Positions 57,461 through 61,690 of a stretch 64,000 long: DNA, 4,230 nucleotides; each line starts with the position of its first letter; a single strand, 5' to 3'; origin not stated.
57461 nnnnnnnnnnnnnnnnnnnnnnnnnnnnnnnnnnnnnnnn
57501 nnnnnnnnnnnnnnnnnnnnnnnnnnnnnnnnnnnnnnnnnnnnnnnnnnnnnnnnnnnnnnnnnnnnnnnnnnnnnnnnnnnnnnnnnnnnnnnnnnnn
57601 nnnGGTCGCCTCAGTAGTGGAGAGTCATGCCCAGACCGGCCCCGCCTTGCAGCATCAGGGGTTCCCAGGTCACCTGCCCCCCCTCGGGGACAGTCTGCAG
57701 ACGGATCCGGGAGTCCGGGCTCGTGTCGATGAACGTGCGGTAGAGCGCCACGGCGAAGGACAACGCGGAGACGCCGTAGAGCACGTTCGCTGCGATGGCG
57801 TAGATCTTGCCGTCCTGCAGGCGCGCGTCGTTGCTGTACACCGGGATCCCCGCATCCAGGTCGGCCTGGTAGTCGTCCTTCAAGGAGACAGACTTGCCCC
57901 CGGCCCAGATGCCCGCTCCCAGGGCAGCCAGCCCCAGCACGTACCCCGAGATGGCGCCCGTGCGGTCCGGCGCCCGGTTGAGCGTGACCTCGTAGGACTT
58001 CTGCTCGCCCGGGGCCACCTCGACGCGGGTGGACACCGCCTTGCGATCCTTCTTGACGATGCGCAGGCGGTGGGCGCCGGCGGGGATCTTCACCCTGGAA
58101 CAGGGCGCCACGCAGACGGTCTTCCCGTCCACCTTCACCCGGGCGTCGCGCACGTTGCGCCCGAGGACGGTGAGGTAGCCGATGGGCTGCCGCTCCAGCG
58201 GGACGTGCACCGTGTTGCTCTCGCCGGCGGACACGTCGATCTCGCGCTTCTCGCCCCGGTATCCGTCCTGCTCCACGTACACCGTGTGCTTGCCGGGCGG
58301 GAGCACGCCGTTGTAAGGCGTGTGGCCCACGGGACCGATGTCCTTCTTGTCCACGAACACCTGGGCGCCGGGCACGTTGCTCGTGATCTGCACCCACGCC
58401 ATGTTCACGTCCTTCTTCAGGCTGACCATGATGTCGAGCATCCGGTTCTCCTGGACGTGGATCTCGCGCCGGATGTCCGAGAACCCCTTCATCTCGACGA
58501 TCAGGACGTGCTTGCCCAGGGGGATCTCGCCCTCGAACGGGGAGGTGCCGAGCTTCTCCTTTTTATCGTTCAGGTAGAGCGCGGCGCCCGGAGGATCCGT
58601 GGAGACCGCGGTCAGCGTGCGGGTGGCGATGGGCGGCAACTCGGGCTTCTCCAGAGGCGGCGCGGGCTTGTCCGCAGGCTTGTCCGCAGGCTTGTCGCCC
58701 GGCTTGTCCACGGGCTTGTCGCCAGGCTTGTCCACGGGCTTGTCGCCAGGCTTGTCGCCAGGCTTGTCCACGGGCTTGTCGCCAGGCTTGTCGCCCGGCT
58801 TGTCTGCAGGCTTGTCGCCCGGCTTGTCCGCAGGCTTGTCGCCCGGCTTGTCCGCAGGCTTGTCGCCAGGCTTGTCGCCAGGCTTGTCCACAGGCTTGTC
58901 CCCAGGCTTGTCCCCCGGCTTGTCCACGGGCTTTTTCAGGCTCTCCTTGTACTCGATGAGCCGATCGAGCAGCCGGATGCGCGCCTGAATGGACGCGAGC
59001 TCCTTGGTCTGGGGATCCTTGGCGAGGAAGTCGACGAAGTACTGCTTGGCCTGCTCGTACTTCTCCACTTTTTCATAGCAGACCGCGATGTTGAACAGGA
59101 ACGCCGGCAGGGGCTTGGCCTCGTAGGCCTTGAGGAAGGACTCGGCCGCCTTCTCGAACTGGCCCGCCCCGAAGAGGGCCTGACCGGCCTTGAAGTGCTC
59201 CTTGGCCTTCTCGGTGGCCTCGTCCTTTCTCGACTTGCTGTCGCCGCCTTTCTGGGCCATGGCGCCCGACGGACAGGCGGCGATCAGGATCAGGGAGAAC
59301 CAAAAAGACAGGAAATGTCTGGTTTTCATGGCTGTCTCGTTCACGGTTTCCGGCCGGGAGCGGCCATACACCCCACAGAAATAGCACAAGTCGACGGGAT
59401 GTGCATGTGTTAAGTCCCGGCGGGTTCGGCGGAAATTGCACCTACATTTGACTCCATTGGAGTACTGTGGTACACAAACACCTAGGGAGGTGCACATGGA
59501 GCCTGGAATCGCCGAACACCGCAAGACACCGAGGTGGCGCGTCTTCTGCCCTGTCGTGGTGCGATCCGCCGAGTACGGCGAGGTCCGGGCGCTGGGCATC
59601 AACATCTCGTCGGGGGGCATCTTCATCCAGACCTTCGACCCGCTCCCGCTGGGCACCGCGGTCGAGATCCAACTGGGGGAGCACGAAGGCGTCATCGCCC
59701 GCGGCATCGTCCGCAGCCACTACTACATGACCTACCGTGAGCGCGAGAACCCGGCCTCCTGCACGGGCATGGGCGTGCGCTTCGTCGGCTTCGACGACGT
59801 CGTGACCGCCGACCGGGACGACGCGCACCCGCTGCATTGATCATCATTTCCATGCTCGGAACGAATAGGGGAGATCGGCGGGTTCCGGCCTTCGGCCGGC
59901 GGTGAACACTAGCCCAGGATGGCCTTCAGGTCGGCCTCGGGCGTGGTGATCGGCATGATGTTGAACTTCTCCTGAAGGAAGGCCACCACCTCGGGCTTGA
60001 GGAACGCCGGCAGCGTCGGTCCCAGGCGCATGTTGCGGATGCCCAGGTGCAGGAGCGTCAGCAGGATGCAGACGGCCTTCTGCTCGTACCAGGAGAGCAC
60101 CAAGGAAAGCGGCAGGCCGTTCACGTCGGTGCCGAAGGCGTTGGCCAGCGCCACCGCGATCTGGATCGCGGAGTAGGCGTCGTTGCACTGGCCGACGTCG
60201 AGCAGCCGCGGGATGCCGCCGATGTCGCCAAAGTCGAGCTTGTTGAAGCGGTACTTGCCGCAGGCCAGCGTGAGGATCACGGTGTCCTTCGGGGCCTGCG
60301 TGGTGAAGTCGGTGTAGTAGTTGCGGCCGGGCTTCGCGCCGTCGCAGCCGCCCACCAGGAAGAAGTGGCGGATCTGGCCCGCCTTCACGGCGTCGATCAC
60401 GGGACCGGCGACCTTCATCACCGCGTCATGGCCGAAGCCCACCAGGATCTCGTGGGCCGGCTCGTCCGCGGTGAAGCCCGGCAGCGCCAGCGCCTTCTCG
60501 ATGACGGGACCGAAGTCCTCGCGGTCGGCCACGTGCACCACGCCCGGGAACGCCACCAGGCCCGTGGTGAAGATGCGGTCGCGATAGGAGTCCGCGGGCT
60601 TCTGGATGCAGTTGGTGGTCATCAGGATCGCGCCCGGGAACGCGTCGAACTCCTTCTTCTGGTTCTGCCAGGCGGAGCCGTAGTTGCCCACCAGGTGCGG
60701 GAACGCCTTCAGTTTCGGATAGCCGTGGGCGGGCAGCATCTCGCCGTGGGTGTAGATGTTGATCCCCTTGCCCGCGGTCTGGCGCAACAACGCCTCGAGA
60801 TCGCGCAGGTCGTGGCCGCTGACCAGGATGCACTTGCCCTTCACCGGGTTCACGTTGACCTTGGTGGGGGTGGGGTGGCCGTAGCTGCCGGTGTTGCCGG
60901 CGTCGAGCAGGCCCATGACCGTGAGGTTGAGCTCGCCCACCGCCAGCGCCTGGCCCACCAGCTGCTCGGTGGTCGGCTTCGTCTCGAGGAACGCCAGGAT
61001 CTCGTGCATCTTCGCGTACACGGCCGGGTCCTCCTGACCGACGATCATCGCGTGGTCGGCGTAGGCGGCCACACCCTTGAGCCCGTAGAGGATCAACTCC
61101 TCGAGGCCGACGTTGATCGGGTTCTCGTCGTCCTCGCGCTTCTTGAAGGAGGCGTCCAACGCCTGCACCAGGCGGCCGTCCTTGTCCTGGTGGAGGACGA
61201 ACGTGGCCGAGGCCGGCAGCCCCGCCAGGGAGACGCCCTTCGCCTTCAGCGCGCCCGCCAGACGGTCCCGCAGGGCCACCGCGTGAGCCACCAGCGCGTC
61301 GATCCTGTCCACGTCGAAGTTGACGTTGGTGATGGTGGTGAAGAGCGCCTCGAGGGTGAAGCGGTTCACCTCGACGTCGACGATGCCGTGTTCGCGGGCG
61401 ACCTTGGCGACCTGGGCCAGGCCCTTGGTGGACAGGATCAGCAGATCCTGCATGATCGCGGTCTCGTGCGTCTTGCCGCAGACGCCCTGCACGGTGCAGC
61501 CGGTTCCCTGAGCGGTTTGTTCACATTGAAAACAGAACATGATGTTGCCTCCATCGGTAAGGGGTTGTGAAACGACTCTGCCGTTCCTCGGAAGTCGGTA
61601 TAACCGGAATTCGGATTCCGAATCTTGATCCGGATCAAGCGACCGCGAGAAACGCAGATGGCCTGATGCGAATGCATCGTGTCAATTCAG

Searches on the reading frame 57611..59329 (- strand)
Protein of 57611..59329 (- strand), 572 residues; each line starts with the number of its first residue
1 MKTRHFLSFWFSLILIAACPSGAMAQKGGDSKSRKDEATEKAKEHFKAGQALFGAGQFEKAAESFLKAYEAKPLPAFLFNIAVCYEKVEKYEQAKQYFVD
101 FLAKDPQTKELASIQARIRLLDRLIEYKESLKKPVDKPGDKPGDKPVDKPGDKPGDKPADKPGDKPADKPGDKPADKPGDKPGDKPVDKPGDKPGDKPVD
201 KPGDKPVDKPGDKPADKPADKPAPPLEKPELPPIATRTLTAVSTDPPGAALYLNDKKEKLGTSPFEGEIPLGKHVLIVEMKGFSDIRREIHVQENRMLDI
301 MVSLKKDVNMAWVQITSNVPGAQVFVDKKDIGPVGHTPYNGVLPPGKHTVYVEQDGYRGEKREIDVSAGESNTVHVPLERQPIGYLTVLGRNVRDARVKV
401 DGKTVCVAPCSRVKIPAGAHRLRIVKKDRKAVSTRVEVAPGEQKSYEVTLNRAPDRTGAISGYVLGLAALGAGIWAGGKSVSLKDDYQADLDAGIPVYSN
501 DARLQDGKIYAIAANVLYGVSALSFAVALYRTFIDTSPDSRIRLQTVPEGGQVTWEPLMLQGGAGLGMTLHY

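Call 5: search_protein_families(library=pfam, proteins=[window:57611-59329:-], max_evalue=1)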
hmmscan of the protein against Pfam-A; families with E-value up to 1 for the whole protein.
window:57611-59329:- (572 aa): 20 families
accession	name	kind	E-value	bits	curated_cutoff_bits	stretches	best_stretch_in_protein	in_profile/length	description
PF08308.17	PEGA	-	2.9e-34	117.2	20.8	3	313-380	4-69/71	PEGA domain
PF07719.23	TPR_2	-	4.6e-09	36.1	27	2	42-73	1-32/34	Tetratricopeptide repeat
PF13620.12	CarboxypepD_reg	-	5e-08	33.6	32.3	1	343-378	45-81/82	Carboxypeptidase regulatory-like domain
PF22820.2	TcaA_3rd_4th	-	7.7e-07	29.4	27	1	313-359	5-53/73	TcaA protein 3rd/4th domain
PF00515.34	TPR_1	-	1.4e-06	28.3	27.8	2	77-98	3-24/34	Tetratricopeptide repeat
PF13181.12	TPR_8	-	2.4e-06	27.7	25.7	2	46-73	5-32/34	Tetratricopeptide repeat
PF13715.12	CarbopepD_reg_2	-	4.4e-05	23.9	32.2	1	269-310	41-83/88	CarboxypepD_reg-like domain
PF13432.12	TPR_16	-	6.1e-05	23.8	32.7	1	47-106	2-62/65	Tetratricopeptide repeat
PF13174.12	TPR_6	-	7.7e-05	23.5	26.3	1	78-108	3-33/33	Tetratricopeptide repeat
PF04886.17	PT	-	7.7e-05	22.6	26.2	0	156-187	4-35/36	PT disordered repeat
PF14559.12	TPR_19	-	0.00024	21.8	25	1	52-118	1-68/68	Tetratricopeptide repeat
PF25068.1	ARM_TT21_4th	-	0.0012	19.5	30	1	47-128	4-84/153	Tetratricopeptide repeat protein 21 forth ARM domain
PF13428.12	TPR_14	-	0.0028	18.6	23.5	0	45-76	4-36/44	Tetratricopeptide repeat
PF13371.12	TPR_9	-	0.0043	17.5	35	1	80-119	34-73/73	Tetratricopeptide repeat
PF21226.3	MalQ_N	-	0.0056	17.5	24.1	1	363-440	16-91/91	MalQ N-terminal beta sandwich domain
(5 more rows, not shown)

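Call 6: search_protein_families(library=ncbifam, proteins=[window:57611-59329:-], max_evalue=1)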
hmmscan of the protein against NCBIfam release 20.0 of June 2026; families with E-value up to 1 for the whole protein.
window:57611-59329:- (572 aa): 15 families
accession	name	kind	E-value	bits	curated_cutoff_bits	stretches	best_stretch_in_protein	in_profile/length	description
NF047815.1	LIC10124_lipo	equivalog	1.7e-07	30.2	650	3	256-347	214-304/516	LIC10124 family lipoprotein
TIGR02795.1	tol_pal_ybgF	equivalog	5.3e-05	23.8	90.1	1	41-116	38-117/119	tol-pal system protein YbgF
TIGR02521.1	type_IV_pilW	equivalog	0.00017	21.2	154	1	49-117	106-177/234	type IV pilus biogenesis/stability protein PilW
TIGR03302.1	OM_YfiO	subfamily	0.00024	20.7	81.4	1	6-115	4-110/239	outer membrane protein assembly factor BamD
TIGR00990.1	3a0801s09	subfamily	0.00042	19.1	757.25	1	32-107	120-192/615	mitochondrial import receptor subunit TOM70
NF047371.1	FlcA_CTERM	equivalog_domain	0.00076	18.1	300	1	41-127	121-206/646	periplasmic flagellar collar protein FlcA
TIGR02917.1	PEP_TPR_lipo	equivalog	0.0024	15.8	312.2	1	39-120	258-340/899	XrtA/PEP-CTERM system TPR-repeat protein PrsT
NF040959.1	MamA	equivalog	0.0039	16.6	200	1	38-98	135-196/204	magnetosome protein MamA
TIGR02552.1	LcrH_SycD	equivalog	0.0055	16.4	104.8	1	50-121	60-132/136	SycD/LcrH family type III secretion system chaperone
NF047507.1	TPR_BatC_Lepto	exception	0.089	12.2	175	1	33-73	87-127/214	TPR repeat-containing protein BatC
NF033920.0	C39_PA2778_fam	equivalog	0.096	12.1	150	1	40-98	188-247/255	PA2778 family cysteine peptidase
NF052312.1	T9SS_PorW_SprE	equivalog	0.14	10.8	250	1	83-132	336-386/716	type IX secretion system periplasmic lipoprotein PorW/SprE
NF040561.1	PrimPol_Msp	equivalog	0.14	10.7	200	1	37-108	20-84/515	CRISPR-associated primase-polymerase type A1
NF033930.1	pneumo_PspA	exception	0.28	9.8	850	1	88-229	310-440/659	pneumococcal surface protein A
NF053607.1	CHU_0125_OmpA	equivalog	0.29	9.6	620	1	44-110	21-88/639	CHU_0125 family OmpA-like outer membrane integrity protein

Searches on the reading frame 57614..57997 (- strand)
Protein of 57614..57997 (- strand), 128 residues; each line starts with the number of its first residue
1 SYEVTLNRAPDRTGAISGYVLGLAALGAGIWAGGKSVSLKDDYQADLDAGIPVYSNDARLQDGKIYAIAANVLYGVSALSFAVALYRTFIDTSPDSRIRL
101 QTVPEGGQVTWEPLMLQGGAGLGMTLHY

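Call 13: find_homologous_proteins(query=window:57614-57997:-, max_evalue=0.01)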
Query seq(128 aa) (128 aa): 1 proteins with E <= 0.01 among 75 candidates.
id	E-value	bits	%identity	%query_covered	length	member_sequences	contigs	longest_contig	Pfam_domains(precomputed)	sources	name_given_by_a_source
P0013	1.5e-70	253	90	100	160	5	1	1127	PF08308.18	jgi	jgi:hypothetical protein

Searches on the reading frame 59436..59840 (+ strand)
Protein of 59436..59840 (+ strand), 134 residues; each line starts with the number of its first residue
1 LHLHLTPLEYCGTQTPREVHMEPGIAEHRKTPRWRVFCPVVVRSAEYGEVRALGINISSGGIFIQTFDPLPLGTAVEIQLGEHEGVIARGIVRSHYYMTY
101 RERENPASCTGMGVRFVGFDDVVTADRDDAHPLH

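Call 46: search_protein_families(library=pfam, proteins=[window:59436-59840:+], max_evalue=0.001)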
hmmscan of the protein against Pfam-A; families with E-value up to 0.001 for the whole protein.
window:59436-59840:+ (134 aa): 1 family
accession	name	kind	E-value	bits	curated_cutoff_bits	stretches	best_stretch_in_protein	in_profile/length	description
PF07238.19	PilZ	-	4.9e-06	27.3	22.5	1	28-120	2-89/102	PilZ domain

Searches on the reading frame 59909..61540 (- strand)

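Call 46: search_protein_families(library=pfam, proteins=[window:59909-61540:-], max_evalue=0.001)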
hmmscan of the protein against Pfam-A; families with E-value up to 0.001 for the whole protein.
window:59909-61540:- (543 aa): 1 family
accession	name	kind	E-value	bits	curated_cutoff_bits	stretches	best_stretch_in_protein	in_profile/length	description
PF03063.25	Prismane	-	8e-171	569.6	27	1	1-539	1-513/513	Prismane/CO dehydrogenase family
